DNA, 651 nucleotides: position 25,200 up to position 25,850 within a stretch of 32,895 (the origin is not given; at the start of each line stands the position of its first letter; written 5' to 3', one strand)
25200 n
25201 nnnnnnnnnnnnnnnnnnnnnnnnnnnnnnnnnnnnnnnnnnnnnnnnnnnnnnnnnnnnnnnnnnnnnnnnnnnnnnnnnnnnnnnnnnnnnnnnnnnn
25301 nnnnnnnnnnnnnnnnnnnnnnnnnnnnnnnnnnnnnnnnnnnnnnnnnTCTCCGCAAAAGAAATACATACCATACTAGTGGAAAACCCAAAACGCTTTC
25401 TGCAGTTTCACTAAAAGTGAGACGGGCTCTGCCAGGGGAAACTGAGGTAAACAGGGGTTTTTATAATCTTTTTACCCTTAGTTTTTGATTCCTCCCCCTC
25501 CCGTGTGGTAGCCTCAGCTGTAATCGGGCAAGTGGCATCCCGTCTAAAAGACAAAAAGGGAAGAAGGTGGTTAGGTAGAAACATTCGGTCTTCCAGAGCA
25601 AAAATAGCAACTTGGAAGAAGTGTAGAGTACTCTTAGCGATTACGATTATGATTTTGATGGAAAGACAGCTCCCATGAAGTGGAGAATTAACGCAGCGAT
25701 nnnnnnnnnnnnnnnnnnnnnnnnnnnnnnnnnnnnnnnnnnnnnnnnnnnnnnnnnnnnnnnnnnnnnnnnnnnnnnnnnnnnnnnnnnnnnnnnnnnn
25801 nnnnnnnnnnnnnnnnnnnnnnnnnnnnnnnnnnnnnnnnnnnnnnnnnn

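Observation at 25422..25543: ~120-nt repeat placed 7-8 nt after two unrelated stop codons, with compensatory changes in its closing helix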

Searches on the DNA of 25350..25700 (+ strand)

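Call 11: search_dna_similar(query=window:25418-25548:+, collection=plasmids, mode=distant, max_evalue=0.01, max_rows=40)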
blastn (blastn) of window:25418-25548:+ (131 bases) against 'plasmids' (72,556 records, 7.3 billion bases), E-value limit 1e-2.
No match.
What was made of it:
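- Tried and rejected: BLASTN of copy A against 72,556 plasmids gave no match (call 11).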

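Call 22: search_rna_families(source=window, start=25350, end=25700, threshold=evalue, max_evalue=10, show_alignments=3)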
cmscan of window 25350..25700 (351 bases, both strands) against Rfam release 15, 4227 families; matches with E-value up to 10: 4.
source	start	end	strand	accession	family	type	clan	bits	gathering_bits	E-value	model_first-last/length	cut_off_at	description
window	25439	25484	+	RF03205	mir-1898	Gene; miRNA;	-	19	78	0.61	1-61/61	no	mir-1898 microRNA precursor family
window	25452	25500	-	RF01306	sR52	Gene; snRNA; snoRNA; CD-box;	-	14.4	50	1.2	1-60/60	no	Small nucleolar RNA sR52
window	25355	25401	-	RF00489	ctRNA_p42d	Gene; antisense;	-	14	50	4.2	1-46/46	no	ctRNA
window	25400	25428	-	RF03653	mir-971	Gene; miRNA;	-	13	53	9.7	1-77/77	no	mir-971 microRNA precursor family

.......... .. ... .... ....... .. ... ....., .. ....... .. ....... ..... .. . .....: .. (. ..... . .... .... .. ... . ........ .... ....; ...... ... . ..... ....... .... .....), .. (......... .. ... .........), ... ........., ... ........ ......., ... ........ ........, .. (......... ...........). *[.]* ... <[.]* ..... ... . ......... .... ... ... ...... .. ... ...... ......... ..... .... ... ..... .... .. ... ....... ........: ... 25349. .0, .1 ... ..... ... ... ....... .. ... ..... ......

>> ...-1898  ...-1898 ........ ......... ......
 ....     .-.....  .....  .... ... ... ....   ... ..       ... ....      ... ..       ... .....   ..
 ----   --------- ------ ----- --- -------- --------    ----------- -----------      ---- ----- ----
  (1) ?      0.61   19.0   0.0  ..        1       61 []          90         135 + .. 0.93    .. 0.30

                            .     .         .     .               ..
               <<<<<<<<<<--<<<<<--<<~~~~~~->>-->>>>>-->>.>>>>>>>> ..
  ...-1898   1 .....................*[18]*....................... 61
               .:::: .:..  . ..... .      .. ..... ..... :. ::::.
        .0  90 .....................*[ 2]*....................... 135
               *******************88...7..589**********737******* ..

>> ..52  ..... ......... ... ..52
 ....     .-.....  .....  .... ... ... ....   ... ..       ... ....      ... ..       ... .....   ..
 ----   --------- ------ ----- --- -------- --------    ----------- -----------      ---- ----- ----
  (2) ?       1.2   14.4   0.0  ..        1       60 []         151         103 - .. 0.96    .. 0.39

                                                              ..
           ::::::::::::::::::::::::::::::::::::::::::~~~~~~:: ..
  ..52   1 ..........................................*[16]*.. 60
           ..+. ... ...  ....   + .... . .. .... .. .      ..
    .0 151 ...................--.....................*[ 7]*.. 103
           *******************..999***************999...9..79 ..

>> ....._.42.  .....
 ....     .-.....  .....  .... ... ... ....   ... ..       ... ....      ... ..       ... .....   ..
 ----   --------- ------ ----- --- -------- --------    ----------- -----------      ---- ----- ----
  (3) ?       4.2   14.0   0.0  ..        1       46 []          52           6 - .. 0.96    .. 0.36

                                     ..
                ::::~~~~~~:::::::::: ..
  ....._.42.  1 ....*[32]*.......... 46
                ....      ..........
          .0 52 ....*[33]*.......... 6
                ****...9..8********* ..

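Call 36: build_rna_model(alignment_id=A3, structure=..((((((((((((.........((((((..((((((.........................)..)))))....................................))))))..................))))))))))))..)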
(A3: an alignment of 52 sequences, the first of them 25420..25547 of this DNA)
Model R1 built from alignment A3 (52 sequences, 144 columns); structure: as given.
model positions 126; base pairs 24; branch points 0; effective number of sequences 2.68; information 0.59 bits per position. Calibrated on 0.2 Mb of random sequence (short: E-values are rough).
structure used (alignment columns):
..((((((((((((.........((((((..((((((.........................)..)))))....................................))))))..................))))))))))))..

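Call 37: search_with_rna_model(model_id=R1, source=window, filters=off, max_evalue=10, show_alignments=3)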
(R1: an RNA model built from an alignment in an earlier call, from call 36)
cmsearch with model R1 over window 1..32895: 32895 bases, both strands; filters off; matches with E-value up to 10: 26.
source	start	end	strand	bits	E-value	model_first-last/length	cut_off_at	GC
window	25420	25547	+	85.6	5.7e-21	1-126/126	no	0.5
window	31329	31452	-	79.3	2.6e-19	1-126/126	no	0.56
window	1100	1145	-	12.4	0.15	1-126/126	no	0.46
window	28375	28418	+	8.7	1.4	1-126/126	no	0.45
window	28375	28418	-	8.6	1.5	1-126/126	no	0.45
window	9645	9686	-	8.4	1.7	1-126/126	no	0.6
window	10775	10807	+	8.4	1.7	1-126/126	no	0.55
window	14414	14456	+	8.1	2.1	1-126/126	no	0.44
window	19258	19323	-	7.7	2.6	1-126/126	no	0.61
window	13379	13433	+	7.6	2.9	1-126/126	no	0.4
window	7905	7941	+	7.1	3.7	1-126/126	no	0.46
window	12122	12182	+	7.1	3.8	1-126/126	no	0.46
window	19248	19314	+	6.9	4.4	1-126/126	no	0.64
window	10775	10807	-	6.8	4.4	1-126/126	no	0.55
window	8765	8810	-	6.8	4.5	1-126/126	no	0.78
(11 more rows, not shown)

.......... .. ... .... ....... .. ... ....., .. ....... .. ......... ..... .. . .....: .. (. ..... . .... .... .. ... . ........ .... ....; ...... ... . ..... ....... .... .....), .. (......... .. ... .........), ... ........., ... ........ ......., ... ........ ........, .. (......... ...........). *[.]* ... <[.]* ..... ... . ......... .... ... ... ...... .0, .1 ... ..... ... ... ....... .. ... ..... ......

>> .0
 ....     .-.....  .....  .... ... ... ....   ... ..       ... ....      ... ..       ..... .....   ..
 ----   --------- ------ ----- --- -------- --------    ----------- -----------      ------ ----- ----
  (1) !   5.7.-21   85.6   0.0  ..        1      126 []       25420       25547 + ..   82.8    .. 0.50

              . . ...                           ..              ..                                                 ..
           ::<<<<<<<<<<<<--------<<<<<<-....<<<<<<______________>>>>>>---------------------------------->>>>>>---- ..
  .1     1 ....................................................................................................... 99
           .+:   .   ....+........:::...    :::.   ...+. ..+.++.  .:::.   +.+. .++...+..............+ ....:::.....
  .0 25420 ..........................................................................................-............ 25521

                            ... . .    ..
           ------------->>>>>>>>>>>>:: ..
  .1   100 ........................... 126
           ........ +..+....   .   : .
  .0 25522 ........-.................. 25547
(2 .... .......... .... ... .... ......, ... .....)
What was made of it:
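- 25420..25545 (+): Copy A, whole module (P1 5' strand to P1 3' strand). cmsearch 85.6 bits, E 5.7e-21 (call 37).
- Checked: The next window hit scores 12.4 bits (call 37).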

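Call 38: search_with_rna_model(model_id=R1, sources=[L001, L002, L003, L004, L005, L006, L007, L008, L009, L010, L011, L012, L013, L014, L015, L016, L017, L018, L019, L020, L021, L022, L023, L024, L025, L026, L027, L028, L029, L030, L031, L032, L033, L034, L035, L036, L037, L038, L039, L040, L041, L042, L043, L044, L045, L046, L047, L048, L049, L050, L051, L052, L053, L054, L055, L056, L057, L058, L059, L060, L061, L062, L063, L064, L065, L066, L067, L068, L069, L070, L071, L072, L073, L074], max_evalue=0.001, make_alignment=true)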
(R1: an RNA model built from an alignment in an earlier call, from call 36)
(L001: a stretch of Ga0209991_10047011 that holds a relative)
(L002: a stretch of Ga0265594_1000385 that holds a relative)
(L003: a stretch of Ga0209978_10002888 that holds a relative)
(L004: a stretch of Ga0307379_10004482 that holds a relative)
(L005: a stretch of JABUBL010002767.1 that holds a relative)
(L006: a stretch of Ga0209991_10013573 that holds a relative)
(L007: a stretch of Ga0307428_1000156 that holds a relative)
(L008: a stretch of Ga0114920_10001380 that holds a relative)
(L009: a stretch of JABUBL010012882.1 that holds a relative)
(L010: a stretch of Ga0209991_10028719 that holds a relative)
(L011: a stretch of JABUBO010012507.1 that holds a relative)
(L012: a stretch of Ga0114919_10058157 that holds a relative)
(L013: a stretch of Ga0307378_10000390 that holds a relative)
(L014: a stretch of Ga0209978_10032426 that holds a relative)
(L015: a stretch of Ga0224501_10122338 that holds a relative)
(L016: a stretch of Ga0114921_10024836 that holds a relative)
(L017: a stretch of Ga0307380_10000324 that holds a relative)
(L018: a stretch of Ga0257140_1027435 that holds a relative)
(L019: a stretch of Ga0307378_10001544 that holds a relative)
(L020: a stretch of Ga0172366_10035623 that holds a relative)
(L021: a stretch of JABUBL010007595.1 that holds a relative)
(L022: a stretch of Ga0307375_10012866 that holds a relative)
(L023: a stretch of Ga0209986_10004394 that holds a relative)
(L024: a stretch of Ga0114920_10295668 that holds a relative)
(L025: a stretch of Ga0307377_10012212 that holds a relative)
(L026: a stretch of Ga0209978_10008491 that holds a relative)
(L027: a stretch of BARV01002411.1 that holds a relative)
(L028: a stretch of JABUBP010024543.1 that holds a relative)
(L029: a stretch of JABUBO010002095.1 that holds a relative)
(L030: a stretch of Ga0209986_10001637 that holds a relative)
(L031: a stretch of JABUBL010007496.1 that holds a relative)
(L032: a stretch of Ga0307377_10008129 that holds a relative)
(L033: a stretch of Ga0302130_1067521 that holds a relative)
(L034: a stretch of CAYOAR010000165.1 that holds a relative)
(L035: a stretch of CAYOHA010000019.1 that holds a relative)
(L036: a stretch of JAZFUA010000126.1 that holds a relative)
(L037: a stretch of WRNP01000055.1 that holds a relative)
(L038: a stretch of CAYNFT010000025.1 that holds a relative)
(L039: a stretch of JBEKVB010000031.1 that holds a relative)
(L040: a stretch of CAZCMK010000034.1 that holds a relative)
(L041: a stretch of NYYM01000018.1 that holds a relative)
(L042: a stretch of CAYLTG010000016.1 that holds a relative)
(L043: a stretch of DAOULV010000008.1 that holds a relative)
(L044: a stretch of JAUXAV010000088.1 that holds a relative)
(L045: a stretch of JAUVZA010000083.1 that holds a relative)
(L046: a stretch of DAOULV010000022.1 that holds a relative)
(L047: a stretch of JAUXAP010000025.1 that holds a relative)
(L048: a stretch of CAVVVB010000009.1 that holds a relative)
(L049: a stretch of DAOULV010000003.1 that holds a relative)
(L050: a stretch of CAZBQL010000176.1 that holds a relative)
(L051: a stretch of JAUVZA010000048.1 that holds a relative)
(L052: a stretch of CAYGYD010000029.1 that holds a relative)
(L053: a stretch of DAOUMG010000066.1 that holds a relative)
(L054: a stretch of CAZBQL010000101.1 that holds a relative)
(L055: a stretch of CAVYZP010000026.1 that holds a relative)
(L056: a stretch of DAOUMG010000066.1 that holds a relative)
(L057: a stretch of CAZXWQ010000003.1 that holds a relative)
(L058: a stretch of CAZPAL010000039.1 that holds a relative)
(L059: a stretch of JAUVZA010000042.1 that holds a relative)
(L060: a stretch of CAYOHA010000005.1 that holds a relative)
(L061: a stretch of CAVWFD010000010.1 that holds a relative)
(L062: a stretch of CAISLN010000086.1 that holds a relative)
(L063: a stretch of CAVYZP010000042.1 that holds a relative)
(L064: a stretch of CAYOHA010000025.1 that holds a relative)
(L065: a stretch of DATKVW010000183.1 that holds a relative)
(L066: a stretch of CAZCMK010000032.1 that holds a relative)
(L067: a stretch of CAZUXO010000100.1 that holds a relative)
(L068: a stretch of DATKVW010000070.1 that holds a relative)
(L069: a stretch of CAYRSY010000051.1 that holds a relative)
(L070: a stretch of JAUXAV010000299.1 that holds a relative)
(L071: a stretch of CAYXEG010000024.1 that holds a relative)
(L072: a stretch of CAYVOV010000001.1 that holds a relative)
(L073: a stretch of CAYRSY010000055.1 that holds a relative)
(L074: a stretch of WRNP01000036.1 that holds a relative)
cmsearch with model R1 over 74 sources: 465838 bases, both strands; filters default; matches with E-value up to 0.001: 85.
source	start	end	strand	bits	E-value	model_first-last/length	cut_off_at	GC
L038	5955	6080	+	129.7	1.5e-31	1-126/126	no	0.6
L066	7071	7197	-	129.4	1.9e-31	1-126/126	no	0.6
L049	1433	1558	+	128.3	3.6e-31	1-126/126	no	0.61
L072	857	984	-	126.6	1.1e-30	1-126/126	no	0.59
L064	123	248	+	126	1.5e-30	1-126/126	no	0.6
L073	617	742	+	125.1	2.7e-30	1-126/126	no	0.56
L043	2216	2342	+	123.6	6.6e-30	1-126/126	no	0.61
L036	6539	6664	-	123.5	6.9e-30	1-126/126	no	0.6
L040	6987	7113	+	123.2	8.6e-30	1-126/126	no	0.61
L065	1935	2059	-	122.2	1.5e-29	1-126/126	no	0.54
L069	2764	2888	-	120.9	3.4e-29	1-126/126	no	0.58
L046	1179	1304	-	120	6e-29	1-126/126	no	0.63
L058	6004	6129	+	118.9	1.2e-28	1-126/126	no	0.62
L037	2312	2438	-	118.6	1.4e-28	1-126/126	no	0.63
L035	315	441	-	117.5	2.7e-28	1-126/126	no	0.59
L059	567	689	+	117.1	3.6e-28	1-126/126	no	0.61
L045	1179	1300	+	117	3.6e-28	1-126/126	no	0.6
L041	6621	6751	+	114.8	1.4e-27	1-126/126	no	0.56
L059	247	367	+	114.7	1.5e-27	1-126/126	no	0.62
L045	5250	5372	+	114.4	1.8e-27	1-126/126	no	0.62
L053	215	341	+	114.3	1.9e-27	1-126/126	no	0.58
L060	870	995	+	112.6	5.3e-27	1-126/126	no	0.62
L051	496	622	+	111.4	1.1e-26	1-126/126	no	0.61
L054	1203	1330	+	110.9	1.5e-26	1-126/126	no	0.59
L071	3111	3233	-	110.2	2.3e-26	1-126/126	no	0.61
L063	6772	6899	-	109.8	3e-26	1-126/126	no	0.59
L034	327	451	-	109.7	3.2e-26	1-126/126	no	0.55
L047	956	1078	+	109.4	3.9e-26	1-126/126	no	0.59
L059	5632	5750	+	109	5e-26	1-121/126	3'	0.61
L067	2928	3057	+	108.4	6.9e-26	1-126/126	no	0.58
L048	1552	1681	+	104.2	9.4e-25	1-126/126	no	0.62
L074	1654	1786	-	103.7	1.3e-24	1-126/126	no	0.56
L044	64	194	+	102.5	2.6e-24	1-126/126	no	0.61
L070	431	561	-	101.1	6.1e-24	1-126/126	no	0.6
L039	4880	5005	-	101.1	6.3e-24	1-126/126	no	0.53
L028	1387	1511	+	97.8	4.7e-23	1-126/126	no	0.58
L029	2954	3077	-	97.6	5.2e-23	1-126/126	no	0.56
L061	7144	7274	-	97.6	5.2e-23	1-126/126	no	0.55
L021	38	162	+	93.9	5e-22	1-126/126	no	0.53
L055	6728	6853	+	93.8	5.4e-22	1-126/126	no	0.55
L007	2077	2199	+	93.7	5.6e-22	1-126/126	no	0.59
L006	1539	1658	-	93.6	5.8e-22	1-126/126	no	0.56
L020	789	909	+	92.9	9.1e-22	1-126/126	no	0.6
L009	431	551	-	91.9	1.7e-21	1-126/126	no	0.55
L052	854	978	-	91.8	1.8e-21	1-126/126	no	0.67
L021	3306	3428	-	90.7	3.6e-21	1-126/126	no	0.59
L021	1091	1217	+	89.8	6.1e-21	1-126/126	no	0.55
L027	1103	1230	-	87.3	2.8e-20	1-126/126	no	0.52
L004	257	382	-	87.1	3.2e-20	1-126/126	no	0.55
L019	3589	3714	-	87.1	3.2e-20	1-126/126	no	0.55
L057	6616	6731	+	86.6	4.4e-20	1-126/126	no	0.65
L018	308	414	+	86.3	5.1e-20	1-126/126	no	0.6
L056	5332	5460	+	86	6.2e-20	1-126/126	no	0.6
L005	1110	1237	-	85.8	7.1e-20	1-126/126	no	0.52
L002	747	872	-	83.7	2.5e-19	1-126/126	no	0.54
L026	773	882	-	83.1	3.6e-19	1-126/126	no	0.6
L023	11151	11264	-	82.9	4.2e-19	1-126/126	no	0.6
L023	4651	4777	+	82.7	4.6e-19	1-126/126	no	0.5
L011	792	901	+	81.7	8.6e-19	1-126/126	no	0.61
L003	4033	4142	-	80.7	1.6e-18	1-126/126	no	0.61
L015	1160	1287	-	80.5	1.8e-18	1-126/126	no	0.48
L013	4286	4408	+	80.5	1.8e-18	1-126/126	no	0.55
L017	1018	1140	-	80.5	1.8e-18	1-126/126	no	0.55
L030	6845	6955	+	80.3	2.1e-18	1-126/126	no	0.58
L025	1512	1617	+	80.1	2.2e-18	1-126/126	no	0.59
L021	2434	2543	+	80.1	2.3e-18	1-126/126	no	0.6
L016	3022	3135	-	79.5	3.3e-18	1-126/126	no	0.54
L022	875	979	-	77.8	9.1e-18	1-126/126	no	0.61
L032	429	533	+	77.8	9.1e-18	1-126/126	no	0.61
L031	1587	1696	-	75.6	3.6e-17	1-126/126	no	0.57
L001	242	352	+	74.5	6.8e-17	1-126/126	no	0.59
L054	52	177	+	73.4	1.4e-16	1-126/126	no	0.54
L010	682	793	+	72.9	1.9e-16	1-126/126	no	0.58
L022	696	793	-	69.8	1.2e-15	1-126/126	no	0.68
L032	615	712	+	69.8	1.2e-15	1-126/126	no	0.68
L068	6260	6359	-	69.4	1.5e-15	1-126/126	no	0.71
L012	571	680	+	68.8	2.3e-15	1-126/126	no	0.58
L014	582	690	-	68.4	2.8e-15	1-126/126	no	0.61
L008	11045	11140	+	68.4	2.9e-15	1-107/126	3'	0.59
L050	3503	3578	-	66.5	9.3e-15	51-126/126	5'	0.58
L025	1698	1798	+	61.9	1.5e-13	1-126/126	no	0.63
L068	813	912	-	61.5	1.9e-13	1-126/126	no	0.67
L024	1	67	+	42.6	2e-08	58-126/126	5'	0.67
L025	1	47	+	32.7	8.8e-06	79-126/126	5'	0.6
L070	1128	1198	-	25.1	0.0009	17-112/126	no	0.58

Alignment A4: 85 matches aligned to the model, 167 columns, each read 5' to 3' on its own strand. Consensus structure (alignment columns), stored with it:
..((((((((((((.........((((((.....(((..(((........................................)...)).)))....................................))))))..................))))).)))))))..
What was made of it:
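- The model finds 85 hits in them and exactly 2 in the window (calls 37, 38).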
